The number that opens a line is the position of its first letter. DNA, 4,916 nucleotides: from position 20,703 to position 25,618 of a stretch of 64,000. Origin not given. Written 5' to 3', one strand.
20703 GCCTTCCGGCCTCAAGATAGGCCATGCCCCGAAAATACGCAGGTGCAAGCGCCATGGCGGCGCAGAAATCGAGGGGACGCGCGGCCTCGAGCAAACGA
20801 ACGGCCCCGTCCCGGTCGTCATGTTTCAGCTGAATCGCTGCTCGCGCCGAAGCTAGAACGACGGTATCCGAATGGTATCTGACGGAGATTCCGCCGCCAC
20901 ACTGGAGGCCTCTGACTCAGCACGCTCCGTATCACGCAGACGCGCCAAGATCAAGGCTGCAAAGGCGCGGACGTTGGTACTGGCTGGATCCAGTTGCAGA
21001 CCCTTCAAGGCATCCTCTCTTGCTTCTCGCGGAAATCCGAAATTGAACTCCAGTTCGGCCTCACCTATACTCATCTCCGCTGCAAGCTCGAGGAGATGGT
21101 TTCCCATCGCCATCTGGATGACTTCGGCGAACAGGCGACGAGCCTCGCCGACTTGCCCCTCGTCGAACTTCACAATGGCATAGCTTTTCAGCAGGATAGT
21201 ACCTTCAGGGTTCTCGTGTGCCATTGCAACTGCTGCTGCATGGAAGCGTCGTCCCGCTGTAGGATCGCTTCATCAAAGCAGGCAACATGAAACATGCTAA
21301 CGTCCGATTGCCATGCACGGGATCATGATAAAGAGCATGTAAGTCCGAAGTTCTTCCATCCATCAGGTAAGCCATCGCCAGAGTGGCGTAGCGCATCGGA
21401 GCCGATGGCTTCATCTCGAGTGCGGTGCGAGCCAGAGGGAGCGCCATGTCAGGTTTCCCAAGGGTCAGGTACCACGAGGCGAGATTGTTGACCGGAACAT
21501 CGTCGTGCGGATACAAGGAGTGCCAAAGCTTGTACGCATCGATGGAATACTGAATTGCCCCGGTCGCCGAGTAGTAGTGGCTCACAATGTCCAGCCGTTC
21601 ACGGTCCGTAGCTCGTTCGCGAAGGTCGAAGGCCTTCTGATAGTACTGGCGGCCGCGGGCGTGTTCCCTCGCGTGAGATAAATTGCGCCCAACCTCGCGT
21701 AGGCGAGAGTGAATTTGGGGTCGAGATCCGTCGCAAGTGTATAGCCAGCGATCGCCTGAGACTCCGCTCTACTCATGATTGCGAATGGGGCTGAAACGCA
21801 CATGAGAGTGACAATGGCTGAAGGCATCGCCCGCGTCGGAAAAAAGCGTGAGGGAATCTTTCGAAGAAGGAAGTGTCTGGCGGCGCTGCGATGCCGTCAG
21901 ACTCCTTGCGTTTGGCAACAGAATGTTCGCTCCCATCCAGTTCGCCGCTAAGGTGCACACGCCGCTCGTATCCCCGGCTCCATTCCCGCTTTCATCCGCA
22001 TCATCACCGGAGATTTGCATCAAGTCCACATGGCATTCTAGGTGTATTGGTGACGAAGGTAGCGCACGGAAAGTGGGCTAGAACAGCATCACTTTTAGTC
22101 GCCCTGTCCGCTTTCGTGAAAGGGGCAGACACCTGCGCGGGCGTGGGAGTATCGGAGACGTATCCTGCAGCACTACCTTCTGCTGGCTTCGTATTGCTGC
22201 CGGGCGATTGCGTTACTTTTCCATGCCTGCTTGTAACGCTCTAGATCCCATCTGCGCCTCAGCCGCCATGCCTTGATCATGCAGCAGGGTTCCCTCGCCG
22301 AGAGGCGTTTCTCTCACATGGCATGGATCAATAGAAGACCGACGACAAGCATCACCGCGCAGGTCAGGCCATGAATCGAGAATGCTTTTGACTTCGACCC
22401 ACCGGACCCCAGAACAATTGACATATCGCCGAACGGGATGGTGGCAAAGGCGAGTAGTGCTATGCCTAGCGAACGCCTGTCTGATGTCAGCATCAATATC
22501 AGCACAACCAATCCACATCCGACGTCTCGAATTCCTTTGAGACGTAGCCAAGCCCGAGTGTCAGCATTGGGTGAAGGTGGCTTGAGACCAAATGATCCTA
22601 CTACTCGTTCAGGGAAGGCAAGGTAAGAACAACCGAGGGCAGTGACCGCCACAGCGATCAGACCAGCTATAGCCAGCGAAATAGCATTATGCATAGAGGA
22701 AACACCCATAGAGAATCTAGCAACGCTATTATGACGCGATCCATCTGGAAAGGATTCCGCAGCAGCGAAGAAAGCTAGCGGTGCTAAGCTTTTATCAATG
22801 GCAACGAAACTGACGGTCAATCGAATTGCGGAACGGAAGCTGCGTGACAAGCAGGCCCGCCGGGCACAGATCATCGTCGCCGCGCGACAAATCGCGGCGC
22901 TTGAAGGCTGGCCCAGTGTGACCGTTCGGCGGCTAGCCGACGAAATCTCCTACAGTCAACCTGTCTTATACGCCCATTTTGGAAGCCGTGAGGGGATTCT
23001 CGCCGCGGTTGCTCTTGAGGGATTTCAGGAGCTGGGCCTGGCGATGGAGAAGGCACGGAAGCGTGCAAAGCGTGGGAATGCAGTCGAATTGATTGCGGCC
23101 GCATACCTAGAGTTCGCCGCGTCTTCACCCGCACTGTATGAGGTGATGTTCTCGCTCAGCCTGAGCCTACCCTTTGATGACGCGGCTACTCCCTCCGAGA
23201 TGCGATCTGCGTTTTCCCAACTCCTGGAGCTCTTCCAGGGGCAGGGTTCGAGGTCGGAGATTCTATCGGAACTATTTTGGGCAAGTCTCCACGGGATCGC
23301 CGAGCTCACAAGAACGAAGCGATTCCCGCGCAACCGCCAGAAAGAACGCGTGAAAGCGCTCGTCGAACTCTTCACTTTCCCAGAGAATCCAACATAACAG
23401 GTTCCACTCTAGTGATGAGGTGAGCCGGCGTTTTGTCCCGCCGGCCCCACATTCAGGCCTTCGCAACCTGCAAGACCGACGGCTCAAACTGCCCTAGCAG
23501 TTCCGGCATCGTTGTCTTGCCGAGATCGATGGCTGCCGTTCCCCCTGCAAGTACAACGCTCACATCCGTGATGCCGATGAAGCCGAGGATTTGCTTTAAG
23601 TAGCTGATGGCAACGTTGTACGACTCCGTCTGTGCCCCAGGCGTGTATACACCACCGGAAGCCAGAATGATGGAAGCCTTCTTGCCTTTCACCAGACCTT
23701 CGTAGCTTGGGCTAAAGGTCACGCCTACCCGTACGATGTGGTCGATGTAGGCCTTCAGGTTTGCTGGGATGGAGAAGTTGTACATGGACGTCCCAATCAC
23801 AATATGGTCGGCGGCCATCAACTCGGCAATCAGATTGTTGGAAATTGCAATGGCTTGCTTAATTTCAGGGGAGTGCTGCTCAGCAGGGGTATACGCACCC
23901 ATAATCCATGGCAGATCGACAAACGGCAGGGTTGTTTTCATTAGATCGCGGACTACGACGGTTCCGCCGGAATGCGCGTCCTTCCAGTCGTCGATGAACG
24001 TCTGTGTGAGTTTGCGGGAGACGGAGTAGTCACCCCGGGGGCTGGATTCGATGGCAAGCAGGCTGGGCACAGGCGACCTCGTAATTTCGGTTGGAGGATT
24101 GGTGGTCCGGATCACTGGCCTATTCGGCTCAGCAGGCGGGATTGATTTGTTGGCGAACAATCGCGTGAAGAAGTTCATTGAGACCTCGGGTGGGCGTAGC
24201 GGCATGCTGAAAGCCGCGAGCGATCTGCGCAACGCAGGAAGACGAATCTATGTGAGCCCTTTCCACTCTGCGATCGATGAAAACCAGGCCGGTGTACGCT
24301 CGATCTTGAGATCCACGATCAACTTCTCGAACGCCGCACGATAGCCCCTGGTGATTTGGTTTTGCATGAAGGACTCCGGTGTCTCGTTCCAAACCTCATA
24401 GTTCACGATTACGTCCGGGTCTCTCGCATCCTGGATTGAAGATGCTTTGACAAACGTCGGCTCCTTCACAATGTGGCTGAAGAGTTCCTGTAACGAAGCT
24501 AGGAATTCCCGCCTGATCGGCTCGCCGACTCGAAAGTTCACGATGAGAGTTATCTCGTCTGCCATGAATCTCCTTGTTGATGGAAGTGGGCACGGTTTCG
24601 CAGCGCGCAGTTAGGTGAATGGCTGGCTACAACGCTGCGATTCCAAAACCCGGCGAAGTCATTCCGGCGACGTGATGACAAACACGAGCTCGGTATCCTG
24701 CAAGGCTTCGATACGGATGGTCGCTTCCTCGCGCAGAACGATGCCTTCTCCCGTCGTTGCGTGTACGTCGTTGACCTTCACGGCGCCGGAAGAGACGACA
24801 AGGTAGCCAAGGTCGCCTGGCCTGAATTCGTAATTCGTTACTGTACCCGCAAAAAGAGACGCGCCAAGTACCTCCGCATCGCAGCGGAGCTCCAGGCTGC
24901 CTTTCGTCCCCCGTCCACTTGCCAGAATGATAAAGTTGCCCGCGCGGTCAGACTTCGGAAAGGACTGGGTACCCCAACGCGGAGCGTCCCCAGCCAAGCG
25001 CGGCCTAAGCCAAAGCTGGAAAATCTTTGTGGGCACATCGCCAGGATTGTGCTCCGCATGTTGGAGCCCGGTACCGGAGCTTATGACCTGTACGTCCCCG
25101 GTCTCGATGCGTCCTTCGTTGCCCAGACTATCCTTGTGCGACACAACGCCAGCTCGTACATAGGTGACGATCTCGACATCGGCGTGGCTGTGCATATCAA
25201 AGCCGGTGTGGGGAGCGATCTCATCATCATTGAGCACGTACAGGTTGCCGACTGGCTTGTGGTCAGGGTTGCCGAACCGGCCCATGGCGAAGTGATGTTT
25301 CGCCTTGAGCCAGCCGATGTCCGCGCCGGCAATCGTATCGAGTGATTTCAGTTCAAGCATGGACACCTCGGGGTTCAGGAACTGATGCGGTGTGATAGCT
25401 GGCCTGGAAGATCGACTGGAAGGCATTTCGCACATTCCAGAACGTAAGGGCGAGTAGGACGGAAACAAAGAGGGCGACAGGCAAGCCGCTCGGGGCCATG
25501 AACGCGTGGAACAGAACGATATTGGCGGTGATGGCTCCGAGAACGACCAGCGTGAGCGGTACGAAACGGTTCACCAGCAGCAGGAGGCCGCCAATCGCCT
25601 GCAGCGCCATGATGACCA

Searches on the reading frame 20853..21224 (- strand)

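Call 9: search_protein_families(library=pfam, proteins=[window:20853-21224:-], max_evalue=0.1)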
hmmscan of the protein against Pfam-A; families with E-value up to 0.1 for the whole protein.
window:20853-21224:- (123 aa): 6 families
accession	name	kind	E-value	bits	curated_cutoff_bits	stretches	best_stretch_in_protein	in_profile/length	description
PF13428.12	TPR_14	-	7.8e-06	26.5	23.5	0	56-90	8-42/44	Tetratricopeptide repeat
PF14559.12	TPR_19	-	3.3e-05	24.6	25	1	72-116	14-58/68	Tetratricopeptide repeat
PF07719.23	TPR_2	-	0.00058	20.2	27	0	16-39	8-31/34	Tetratricopeptide repeat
PF13432.12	TPR_16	-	0.0014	19.5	32.7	1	55-116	3-64/65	Tetratricopeptide repeat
PF13424.12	TPR_12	-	0.023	15.3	30.1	1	11-59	6-57/77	Tetratricopeptide repeat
PF17874.7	TPR_MalT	-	0.057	13.1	45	1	16-91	87-164/336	MalT-like TPR region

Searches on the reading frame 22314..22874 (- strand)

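Call 9: search_protein_families(library=pfam, proteins=[window:22314-22874:-], max_evalue=0.1)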
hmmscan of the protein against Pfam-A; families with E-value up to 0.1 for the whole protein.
window:22314-22874:- (186 aa): 1 family
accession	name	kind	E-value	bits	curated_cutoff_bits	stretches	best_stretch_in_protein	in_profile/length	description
PF14087.12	DUF4267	-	6.1e-28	97.4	27.8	1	74-182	1-110/110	Domain of unknown function (DUF4267)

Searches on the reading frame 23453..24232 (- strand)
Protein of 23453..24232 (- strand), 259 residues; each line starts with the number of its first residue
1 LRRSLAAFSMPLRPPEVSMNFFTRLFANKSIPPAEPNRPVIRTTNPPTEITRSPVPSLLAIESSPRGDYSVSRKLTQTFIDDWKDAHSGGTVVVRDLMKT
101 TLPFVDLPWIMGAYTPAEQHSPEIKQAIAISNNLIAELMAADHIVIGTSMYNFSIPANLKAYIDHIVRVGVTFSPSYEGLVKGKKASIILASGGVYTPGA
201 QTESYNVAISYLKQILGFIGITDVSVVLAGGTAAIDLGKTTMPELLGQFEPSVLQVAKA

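Call 9: search_protein_families(library=pfam, proteins=[window:23453-24232:-], max_evalue=0.1)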
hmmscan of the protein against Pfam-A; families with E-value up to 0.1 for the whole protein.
window:23453-24232:- (259 aa): 2 families
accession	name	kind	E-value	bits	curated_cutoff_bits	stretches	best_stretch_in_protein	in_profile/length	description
PF02525.22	Flavodoxin_2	-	2.5e-44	151.8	27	1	58-237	3-183/198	Flavodoxin-like fold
PF03358.20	FMN_red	-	1.6e-12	47.7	24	1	58-200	3-123/152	NADPH-dependent FMN reductase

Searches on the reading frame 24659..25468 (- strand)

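Call 9: search_protein_families(library=pfam, proteins=[window:24659-25468:-], max_evalue=0.1)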
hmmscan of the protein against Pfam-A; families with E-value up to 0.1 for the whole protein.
window:24659-25468:- (269 aa): 3 families
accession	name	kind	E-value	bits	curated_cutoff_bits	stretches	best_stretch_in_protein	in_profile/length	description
PF02678.22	Pirin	-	6.1e-26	91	26.1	1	51-154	11-108/108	Pirin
PF17954.7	Pirin_C_2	-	3.4e-13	50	22.9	1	182-263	2-83/86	Quercetinase C-terminal cupin domain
PF07883.17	Cupin_2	-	4.6e-05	23.5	27.2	1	83-150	4-67/70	Cupin domain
